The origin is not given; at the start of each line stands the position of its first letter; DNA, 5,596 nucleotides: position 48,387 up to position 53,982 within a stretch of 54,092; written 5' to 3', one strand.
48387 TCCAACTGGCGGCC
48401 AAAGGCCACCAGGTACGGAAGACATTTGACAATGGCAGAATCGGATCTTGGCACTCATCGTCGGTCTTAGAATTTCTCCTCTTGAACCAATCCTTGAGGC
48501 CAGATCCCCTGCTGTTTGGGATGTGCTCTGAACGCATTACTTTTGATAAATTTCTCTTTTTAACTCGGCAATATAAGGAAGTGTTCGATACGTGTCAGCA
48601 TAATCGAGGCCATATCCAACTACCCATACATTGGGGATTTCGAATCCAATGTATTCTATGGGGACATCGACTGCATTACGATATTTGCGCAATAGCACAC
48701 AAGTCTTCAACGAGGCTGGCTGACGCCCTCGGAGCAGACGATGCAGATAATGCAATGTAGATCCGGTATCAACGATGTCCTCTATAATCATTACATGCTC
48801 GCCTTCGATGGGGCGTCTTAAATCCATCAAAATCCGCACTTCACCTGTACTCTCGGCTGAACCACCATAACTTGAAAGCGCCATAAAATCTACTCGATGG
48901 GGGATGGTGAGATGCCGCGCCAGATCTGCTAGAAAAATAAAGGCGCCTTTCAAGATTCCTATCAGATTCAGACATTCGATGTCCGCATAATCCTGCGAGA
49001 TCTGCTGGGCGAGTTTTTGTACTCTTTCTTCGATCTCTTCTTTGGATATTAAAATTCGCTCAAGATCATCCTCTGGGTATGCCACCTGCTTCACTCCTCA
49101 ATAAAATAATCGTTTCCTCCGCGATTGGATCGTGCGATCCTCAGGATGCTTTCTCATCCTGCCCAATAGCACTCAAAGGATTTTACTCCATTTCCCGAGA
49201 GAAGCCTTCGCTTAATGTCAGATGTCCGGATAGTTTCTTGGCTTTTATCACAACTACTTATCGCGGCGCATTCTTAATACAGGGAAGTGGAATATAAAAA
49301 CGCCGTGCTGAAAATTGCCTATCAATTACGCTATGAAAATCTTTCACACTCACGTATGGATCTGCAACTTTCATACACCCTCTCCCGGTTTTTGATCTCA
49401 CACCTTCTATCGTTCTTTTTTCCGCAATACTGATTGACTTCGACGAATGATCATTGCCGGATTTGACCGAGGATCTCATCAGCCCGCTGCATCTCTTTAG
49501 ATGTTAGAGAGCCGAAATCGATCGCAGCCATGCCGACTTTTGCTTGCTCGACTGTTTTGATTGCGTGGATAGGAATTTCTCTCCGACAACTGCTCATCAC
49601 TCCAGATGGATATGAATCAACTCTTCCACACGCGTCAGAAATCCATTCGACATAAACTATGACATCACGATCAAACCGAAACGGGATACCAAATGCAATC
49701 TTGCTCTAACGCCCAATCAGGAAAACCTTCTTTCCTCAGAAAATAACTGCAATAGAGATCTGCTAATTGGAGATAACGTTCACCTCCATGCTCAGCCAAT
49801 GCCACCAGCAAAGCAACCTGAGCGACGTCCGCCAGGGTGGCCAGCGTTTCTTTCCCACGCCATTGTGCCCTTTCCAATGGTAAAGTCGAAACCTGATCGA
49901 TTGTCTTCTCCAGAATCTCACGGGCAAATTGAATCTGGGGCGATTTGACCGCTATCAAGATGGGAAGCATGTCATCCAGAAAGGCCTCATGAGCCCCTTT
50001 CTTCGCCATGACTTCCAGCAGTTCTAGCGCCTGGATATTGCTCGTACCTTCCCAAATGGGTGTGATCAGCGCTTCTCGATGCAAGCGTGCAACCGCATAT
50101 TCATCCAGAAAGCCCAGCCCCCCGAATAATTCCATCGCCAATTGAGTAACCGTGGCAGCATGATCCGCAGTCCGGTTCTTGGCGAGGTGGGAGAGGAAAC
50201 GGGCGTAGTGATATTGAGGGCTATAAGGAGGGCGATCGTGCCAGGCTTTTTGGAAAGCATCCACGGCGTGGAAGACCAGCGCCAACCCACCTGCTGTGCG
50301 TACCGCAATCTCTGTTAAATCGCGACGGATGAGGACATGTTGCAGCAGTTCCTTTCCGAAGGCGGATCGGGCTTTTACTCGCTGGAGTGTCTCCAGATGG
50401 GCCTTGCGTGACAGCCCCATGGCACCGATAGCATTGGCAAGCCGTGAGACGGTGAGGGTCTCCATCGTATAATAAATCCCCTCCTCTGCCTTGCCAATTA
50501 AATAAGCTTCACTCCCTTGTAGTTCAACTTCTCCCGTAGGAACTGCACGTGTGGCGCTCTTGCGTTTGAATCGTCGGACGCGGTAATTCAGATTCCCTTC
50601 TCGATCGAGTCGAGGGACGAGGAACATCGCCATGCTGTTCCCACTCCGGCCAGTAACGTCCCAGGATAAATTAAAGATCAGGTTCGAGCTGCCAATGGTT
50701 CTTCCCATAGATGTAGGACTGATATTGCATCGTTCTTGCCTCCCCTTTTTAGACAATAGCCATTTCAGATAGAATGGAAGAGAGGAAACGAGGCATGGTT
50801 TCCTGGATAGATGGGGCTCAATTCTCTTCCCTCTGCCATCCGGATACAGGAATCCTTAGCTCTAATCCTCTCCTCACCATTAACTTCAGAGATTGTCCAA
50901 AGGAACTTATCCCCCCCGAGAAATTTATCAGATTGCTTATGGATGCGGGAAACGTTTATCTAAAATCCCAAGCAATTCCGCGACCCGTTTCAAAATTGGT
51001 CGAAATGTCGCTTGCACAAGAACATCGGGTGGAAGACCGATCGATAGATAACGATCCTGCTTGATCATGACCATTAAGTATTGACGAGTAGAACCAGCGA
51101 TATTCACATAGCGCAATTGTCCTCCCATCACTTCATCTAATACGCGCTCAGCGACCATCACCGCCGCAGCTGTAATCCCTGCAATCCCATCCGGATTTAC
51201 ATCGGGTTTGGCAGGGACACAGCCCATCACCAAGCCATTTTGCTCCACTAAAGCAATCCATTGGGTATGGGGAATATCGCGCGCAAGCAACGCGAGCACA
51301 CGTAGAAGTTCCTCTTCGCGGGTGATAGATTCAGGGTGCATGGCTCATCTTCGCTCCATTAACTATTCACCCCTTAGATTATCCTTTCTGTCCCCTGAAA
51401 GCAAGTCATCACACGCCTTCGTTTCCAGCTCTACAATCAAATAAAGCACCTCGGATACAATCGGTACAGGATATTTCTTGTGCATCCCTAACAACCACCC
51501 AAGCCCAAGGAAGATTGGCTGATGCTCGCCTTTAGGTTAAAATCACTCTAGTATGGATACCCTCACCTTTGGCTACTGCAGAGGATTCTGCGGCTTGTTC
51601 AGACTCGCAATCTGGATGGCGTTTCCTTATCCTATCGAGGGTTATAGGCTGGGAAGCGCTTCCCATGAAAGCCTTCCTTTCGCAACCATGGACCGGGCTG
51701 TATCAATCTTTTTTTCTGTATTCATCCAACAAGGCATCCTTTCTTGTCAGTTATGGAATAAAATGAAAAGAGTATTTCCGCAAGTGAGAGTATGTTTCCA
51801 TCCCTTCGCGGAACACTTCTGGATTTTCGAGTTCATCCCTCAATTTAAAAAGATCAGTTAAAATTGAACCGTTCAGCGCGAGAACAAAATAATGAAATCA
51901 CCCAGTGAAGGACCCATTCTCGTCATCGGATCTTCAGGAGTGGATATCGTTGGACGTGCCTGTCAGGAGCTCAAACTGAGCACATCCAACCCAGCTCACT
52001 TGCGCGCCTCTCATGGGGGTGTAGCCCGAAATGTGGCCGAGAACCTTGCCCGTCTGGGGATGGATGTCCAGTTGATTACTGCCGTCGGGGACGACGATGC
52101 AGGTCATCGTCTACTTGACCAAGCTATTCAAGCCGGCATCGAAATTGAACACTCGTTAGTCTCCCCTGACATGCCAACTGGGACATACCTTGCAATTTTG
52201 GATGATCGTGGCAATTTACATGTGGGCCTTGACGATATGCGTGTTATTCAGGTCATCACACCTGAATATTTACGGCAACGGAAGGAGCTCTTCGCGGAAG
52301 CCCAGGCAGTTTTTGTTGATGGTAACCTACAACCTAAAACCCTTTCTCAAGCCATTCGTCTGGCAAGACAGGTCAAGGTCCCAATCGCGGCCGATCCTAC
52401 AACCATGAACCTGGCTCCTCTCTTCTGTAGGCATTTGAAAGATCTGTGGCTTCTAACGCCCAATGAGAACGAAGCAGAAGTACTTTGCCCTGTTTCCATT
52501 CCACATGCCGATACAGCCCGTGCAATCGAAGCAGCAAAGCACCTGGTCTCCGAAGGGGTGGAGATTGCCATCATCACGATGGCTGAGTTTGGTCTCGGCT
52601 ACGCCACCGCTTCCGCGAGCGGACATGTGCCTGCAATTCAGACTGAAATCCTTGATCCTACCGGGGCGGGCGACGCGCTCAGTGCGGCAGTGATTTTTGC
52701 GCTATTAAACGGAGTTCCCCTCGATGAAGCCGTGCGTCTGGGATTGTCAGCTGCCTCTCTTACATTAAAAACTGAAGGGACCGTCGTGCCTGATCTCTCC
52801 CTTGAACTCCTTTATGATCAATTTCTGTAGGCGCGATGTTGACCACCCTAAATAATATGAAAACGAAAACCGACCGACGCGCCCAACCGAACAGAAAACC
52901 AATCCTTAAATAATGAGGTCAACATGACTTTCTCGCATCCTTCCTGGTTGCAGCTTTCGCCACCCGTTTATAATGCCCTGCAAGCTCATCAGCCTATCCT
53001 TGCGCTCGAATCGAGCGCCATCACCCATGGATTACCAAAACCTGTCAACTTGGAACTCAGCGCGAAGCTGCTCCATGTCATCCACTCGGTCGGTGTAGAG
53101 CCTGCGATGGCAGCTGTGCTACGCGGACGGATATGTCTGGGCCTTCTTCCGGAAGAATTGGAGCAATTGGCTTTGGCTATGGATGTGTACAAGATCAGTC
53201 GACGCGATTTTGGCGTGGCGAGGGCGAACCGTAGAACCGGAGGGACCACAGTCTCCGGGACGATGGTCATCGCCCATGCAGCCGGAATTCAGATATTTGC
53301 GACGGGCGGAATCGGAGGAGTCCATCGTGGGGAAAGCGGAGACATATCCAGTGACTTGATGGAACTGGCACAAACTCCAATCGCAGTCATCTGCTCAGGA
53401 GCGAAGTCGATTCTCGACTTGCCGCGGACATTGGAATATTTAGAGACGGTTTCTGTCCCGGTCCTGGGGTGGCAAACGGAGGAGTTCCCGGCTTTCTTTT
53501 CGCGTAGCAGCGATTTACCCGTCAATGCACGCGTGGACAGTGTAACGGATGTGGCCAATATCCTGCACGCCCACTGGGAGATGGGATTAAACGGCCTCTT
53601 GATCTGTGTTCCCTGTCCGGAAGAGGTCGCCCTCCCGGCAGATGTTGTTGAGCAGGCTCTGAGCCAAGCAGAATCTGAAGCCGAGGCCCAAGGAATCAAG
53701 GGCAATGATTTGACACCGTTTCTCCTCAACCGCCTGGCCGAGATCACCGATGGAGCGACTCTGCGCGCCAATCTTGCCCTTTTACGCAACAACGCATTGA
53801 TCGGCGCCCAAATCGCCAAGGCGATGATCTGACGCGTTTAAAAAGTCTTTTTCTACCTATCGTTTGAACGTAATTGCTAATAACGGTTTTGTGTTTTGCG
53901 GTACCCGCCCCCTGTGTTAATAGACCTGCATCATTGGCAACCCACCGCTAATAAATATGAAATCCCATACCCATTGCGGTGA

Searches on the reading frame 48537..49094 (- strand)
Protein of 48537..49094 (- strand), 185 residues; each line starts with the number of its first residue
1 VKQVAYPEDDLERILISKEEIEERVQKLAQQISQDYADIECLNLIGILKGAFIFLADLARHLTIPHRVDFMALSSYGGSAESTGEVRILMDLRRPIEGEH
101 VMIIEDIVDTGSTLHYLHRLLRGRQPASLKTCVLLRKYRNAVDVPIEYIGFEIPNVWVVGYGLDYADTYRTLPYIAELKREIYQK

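Call 35: search_protein_families(library=pfam, proteins=[window:48537-49094:-], max_evalue=0.00001)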
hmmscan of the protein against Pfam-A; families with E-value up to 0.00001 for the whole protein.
window:48537-49094:- (185 aa): 1 family
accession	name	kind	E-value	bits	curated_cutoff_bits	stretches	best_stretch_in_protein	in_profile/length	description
PF00156.33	Pribosyltran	-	2.3e-25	89.2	26.3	1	19-165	9-157/158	Phosphoribosyl transferase domain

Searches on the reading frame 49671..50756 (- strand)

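Call 35: search_protein_families(library=pfam, proteins=[window:49671-50756:-], max_evalue=0.00001)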
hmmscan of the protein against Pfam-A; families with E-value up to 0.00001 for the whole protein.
window:49671-50756:- (361 aa): 1 family
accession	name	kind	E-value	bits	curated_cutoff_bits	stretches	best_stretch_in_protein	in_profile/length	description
PF00441.29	Acyl-CoA_dh_1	-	2.5e-33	115.8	22.4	1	92-248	2-147/150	Acyl-CoA dehydrogenase, C-terminal domain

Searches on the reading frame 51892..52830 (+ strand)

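Call 35: search_protein_families(library=pfam, proteins=[window:51892-52830:+], max_evalue=0.00001)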
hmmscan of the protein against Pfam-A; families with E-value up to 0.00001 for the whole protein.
window:51892-52830:+ (312 aa): 2 families
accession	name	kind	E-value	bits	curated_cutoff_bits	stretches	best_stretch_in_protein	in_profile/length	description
PF00294.29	PfkB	-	3.3e-52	178.1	25.8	1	10-299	5-297/302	pfkB family carbohydrate kinase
PF08543.17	Phos_pyr_kin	-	1.6e-06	28.1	27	1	184-284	119-224/246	Phosphomethylpyrimidine kinase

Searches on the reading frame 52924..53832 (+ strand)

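Call 35: search_protein_families(library=pfam, proteins=[window:52924-53832:+], max_evalue=0.00001)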
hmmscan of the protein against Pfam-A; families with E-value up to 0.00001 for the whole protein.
window:52924-53832:+ (302 aa): 1 family
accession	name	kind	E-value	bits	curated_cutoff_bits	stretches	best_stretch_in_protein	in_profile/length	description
PF04227.17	Indigoidine_A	-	7.2e-112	373.9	25.2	1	15-299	2-290/291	Indigoidine synthase A like protein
